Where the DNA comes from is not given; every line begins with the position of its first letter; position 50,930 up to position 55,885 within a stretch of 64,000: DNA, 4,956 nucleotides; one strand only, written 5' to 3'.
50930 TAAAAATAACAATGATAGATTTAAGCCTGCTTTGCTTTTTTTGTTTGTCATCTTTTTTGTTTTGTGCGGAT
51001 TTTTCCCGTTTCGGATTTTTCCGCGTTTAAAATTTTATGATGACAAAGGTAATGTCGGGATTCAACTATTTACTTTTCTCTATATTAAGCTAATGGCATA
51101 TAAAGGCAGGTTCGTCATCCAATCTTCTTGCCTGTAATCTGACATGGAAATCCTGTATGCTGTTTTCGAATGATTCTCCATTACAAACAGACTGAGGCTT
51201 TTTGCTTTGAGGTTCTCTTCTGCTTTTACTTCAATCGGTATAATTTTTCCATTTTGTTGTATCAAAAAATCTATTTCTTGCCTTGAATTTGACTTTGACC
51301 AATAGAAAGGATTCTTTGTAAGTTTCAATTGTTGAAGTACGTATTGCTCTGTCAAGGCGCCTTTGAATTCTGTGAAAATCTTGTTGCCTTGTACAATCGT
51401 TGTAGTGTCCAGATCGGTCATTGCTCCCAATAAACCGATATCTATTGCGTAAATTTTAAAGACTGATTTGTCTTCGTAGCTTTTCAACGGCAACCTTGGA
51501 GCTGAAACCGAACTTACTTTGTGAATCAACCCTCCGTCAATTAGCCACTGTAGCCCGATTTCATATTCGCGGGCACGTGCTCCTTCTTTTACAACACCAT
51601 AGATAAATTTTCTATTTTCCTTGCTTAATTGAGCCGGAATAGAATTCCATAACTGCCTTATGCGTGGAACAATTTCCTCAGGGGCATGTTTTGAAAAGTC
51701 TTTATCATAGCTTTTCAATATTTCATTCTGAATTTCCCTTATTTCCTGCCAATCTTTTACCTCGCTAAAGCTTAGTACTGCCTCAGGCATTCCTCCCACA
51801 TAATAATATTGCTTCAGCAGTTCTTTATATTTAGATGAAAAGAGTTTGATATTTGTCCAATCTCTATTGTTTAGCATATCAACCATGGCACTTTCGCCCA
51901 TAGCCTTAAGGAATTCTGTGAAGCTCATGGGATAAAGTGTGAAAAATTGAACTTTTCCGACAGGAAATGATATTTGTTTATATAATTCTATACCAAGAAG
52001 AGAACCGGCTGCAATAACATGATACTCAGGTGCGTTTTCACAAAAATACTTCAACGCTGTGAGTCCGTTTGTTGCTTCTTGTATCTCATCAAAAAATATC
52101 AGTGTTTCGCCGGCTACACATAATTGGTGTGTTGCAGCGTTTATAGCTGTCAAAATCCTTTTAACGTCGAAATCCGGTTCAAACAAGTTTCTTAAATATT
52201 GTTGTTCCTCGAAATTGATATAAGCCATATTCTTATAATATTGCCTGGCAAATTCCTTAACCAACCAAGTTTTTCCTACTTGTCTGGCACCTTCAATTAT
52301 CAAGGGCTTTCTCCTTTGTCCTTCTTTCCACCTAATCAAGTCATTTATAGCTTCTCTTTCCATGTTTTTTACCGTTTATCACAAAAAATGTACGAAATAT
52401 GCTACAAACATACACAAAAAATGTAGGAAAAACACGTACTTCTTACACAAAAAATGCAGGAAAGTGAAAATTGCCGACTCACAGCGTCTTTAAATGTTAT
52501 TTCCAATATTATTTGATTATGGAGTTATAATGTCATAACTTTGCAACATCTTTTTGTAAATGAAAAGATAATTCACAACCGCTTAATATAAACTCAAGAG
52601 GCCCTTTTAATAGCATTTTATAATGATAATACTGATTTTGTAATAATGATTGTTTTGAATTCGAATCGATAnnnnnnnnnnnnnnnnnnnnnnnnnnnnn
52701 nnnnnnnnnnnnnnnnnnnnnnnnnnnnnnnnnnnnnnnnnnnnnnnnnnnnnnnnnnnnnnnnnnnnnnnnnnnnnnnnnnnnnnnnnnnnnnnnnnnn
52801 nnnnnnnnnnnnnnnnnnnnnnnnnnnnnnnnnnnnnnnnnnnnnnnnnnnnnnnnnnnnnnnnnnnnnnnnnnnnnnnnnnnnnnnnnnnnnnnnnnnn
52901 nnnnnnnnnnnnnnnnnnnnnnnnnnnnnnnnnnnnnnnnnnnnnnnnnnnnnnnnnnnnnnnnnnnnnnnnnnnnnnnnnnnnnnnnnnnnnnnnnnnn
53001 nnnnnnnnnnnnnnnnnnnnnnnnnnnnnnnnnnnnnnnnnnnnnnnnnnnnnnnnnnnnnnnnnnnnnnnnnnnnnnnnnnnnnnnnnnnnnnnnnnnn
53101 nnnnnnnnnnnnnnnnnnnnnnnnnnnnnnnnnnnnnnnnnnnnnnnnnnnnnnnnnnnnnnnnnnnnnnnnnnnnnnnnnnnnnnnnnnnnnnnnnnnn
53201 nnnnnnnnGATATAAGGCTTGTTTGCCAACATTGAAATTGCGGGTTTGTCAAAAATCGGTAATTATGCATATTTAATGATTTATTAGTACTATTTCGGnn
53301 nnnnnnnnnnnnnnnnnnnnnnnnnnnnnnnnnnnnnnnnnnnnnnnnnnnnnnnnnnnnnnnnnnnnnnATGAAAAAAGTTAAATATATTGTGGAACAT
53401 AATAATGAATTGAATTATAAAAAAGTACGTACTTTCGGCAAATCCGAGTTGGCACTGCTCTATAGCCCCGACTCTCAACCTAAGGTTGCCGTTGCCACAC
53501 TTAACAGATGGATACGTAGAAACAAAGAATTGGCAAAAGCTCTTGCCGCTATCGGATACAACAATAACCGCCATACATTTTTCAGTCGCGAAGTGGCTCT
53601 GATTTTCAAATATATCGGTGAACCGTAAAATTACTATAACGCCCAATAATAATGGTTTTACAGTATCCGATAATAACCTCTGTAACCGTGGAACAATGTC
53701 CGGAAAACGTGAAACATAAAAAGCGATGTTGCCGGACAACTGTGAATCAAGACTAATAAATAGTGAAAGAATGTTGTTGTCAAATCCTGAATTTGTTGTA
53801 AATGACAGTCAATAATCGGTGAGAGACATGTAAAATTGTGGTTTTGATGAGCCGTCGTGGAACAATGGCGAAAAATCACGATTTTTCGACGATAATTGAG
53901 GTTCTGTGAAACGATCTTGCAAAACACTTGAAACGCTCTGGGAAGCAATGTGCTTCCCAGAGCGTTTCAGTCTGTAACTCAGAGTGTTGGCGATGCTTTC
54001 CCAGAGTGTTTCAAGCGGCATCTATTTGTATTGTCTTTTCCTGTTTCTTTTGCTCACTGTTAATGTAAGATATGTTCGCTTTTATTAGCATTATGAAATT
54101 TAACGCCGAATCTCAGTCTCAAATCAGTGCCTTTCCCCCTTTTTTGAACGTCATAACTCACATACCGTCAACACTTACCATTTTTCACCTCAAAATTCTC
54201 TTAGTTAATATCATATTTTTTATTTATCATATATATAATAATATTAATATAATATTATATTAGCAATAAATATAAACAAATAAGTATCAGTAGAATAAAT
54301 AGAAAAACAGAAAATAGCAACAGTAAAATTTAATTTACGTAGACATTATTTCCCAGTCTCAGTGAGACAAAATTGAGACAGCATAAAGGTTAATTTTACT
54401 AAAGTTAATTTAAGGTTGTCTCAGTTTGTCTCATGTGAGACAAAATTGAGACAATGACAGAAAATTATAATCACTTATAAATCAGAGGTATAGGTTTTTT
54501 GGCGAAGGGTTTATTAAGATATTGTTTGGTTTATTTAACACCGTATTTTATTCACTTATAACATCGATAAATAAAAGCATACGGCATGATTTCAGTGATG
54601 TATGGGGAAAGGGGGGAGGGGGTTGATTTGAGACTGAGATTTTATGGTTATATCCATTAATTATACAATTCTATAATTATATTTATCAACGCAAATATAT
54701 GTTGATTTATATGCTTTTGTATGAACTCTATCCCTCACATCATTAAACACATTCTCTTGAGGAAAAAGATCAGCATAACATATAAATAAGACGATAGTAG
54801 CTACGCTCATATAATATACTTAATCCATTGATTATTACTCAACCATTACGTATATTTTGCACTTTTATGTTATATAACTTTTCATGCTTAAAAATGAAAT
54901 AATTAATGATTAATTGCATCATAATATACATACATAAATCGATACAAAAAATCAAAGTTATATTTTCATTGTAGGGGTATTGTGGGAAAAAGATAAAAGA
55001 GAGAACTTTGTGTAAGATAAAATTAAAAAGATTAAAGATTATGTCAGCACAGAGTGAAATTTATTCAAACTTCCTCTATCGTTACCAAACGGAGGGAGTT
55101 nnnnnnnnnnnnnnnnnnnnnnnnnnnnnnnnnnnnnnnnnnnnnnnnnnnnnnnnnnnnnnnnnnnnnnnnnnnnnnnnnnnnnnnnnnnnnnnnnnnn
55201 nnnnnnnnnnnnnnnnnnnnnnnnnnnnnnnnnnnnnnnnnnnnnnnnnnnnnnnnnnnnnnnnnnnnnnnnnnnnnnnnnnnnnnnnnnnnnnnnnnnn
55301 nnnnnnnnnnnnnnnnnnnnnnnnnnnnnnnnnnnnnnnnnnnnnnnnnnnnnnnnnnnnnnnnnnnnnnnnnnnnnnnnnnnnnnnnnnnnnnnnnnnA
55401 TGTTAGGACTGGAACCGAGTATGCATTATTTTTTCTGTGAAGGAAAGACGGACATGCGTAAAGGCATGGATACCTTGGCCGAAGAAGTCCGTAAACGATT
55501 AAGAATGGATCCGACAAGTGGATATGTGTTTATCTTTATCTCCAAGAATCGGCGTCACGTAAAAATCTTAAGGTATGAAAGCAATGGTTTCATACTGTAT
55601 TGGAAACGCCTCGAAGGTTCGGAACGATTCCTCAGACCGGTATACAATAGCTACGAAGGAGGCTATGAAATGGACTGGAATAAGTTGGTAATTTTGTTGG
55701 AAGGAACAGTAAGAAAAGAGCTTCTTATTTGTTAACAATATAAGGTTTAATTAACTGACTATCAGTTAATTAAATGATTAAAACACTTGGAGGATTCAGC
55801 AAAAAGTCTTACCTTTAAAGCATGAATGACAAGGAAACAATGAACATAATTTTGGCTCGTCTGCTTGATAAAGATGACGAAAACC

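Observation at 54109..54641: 533-bp segment bounded by inverted repeats and packed with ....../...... motifs (MITE, invertible switch or iteron array?)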

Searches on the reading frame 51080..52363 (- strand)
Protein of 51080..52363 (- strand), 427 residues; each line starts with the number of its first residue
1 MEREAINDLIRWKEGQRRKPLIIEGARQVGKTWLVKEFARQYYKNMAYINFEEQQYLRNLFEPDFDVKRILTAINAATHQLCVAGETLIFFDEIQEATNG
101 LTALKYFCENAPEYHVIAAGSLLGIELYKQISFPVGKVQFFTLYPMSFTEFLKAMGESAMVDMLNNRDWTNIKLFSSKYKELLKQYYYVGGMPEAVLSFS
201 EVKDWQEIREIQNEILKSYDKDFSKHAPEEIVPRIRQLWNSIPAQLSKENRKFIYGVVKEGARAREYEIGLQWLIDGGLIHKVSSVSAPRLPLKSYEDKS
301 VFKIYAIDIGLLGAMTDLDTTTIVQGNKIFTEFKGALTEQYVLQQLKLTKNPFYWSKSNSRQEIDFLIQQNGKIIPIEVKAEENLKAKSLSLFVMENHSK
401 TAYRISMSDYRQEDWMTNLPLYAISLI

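Call 14: search_protein_families(library=pfam, proteins=[window:51080-52363:-], max_evalue=0.01)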
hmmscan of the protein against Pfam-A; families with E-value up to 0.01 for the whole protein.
window:51080-52363:- (427 aa): 5 families
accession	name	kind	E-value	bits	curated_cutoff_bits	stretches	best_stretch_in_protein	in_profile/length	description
PF13635.12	DUF4143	-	7.5e-38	130.2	28.1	1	221-381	2-159/160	Domain of unknown function (DUF4143)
PF13173.12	AAA_14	-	2.7e-30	105.5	27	1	18-152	2-129/129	AAA domain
PF01637.24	ATPase_2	-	2.6e-05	24.6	33.2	1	4-73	6-77/225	ATPase domain predominantly from Archaea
PF13191.12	AAA_16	-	0.00066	20.7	32.6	0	3-73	9-85/167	AAA ATPase domain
PF13401.12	AAA_22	-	0.0024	18.6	27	1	17-98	4-79/130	AAA domain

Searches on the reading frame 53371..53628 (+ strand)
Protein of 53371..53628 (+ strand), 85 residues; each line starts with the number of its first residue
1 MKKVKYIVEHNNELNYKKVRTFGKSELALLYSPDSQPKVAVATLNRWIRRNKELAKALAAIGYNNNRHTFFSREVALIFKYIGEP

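Call 37: search_protein_families(library=pfam, proteins=[window:53371-53628:+], max_evalue=0.01)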
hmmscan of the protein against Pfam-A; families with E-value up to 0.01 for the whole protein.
window:53371-53628:+ (85 aa): 1 family
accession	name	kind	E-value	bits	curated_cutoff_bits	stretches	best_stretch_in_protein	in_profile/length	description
PF14053.11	DUF4248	-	3.8e-27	94.6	27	1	18-85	1-68/68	Domain of unknown function (DUF4248)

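Call 40: find_encoding_contigs(protein=window:53371-53625:+, flank=4000, max_places=10)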
Protein window:53371-53625:+ (85 aa): 1 contig read that carries it; 1 place shown.
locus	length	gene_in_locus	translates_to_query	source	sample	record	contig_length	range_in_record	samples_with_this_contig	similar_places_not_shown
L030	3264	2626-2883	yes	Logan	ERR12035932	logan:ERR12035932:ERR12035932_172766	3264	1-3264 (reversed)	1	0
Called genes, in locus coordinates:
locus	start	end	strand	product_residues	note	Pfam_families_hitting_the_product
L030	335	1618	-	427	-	PF13173:AAA_14, PF13635:DUF4143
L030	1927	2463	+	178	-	-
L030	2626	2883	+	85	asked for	PF14053:DUF4248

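Call 61: search_solved_structures(query=window:53371-53625:+, max_evalue=10)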
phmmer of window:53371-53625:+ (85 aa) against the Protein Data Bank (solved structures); distinct sequences matched with E-value up to 10: 0.

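Call 62: search_protein_families(library=phrogs, proteins=[window:53371-53625:+], max_evalue=0.01)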
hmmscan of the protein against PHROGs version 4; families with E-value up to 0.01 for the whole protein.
window:53371-53625:+ (85 aa): 0 families

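Call 89: find_homologous_proteins(query=window:53371-53625:+, max_evalue=0.00001)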
Query window:53371-53625:+ (85 aa): 1 proteins with E <= 0.00001 among 6 candidates.
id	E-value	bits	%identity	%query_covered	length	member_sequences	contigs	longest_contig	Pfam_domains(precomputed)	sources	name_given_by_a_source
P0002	3.4e-48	178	99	100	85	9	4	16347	PF14053.12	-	-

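Call 103: predict_structure(protein=window:53371-53625:+)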
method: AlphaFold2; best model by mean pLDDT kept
length: 85 residues; sequences in the alignment: 1
mean_pLDDT: 50.5   pTM: 0.35
mean pLDDT of the five models: 50.5, 48.0, 42.1, 42.0, 41.8
residues with pLDDT >= 90: 0; 70-90: 0; 50-70: 46; < 50: 39
segments of 3 or more residues with pLDDT < 50: 1-20, 66-74, 83-85
pLDDT, mean of each block of 10 residues (from residue 1): 36 42 51 53 65 64 48 49 42
secondary structure, 60 per line:
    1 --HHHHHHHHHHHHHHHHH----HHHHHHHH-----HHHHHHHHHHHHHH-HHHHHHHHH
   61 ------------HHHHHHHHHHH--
elements in order: H3-19 H24-31 H37-50 H52-60 H73-83

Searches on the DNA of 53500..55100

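Call 16: search_rna_families(source=window, start=53500, end=55100, threshold=evalue, max_evalue=1)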
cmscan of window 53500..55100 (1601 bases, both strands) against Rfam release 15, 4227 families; matches with E-value up to 1: 5.
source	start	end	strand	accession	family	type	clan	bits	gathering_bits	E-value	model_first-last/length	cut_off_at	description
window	53926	53973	+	RF03697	mir-722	Gene; miRNA;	-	27.6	81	0.0095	1-67/67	no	mir-722 microRNA precursor family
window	53924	53971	-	RF03697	mir-722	Gene; miRNA;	-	25.3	81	0.039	1-67/67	no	mir-722 microRNA precursor family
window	54359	54437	+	RF03993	mir-8536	Gene; miRNA;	-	20.3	100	0.43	1-86/86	no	mir-8536 microRNA precursor family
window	54353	54444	-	RF03993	mir-8536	Gene; miRNA;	-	19.7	100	0.62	1-86/86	no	mir-8536 microRNA precursor family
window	53930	53971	+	RF00371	sroE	Gene; sRNA;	-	19.4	51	0.19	1-92/92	no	sroE RNA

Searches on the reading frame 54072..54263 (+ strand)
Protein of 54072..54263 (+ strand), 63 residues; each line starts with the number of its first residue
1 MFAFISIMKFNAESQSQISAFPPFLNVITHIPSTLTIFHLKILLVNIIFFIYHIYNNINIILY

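Call 34: find_homologous_proteins(query=window:54072-54260:+, max_evalue=1)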
Query window:54072-54260:+ (63 aa): 1 proteins with E <= 1 among 1 candidates.
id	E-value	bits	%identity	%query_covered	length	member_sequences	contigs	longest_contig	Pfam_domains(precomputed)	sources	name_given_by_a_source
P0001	5.7e-21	91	85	73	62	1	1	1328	-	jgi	-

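Call 37: search_protein_families(library=pfam, proteins=[window:54072-54263:+], max_evalue=0.01)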
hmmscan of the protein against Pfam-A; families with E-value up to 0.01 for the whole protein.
window:54072-54263:+ (63 aa): 0 families

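Call 41: find_encoding_contigs(protein=P0001, flank=4000, max_places=10)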
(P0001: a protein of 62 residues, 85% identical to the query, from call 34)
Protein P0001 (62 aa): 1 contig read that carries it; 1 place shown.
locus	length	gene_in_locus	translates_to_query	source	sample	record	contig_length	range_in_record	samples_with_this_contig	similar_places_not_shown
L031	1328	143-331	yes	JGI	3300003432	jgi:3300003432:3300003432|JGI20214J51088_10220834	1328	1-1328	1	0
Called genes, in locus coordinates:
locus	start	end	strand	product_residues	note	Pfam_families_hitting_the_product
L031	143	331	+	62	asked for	-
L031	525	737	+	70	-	-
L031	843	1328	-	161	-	?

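Call 62: search_protein_families(library=phrogs, proteins=[window:54093-54260:+], max_evalue=0.01)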
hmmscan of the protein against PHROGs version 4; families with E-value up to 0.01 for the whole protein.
window:54093-54260:+ (56 aa): 1 family
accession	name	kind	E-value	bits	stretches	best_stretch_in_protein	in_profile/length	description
phrog_18218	-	unknown function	0.0088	17.4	1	18-56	34-72/108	-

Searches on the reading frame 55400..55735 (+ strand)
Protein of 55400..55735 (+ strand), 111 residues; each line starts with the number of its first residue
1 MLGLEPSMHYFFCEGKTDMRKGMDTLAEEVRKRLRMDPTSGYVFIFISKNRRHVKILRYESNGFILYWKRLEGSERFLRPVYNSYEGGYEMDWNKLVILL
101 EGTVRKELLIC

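Call 14: search_protein_families(library=pfam, proteins=[window:55400-55735:+], max_evalue=0.01)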
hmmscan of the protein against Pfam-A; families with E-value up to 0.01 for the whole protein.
window:55400-55735:+ (111 aa): 1 family
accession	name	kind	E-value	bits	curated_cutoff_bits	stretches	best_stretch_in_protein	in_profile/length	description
PF05717.18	TnpB_IS66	-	3e-26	91.7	26.6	1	9-104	2-95/101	IS66 Orf2 like protein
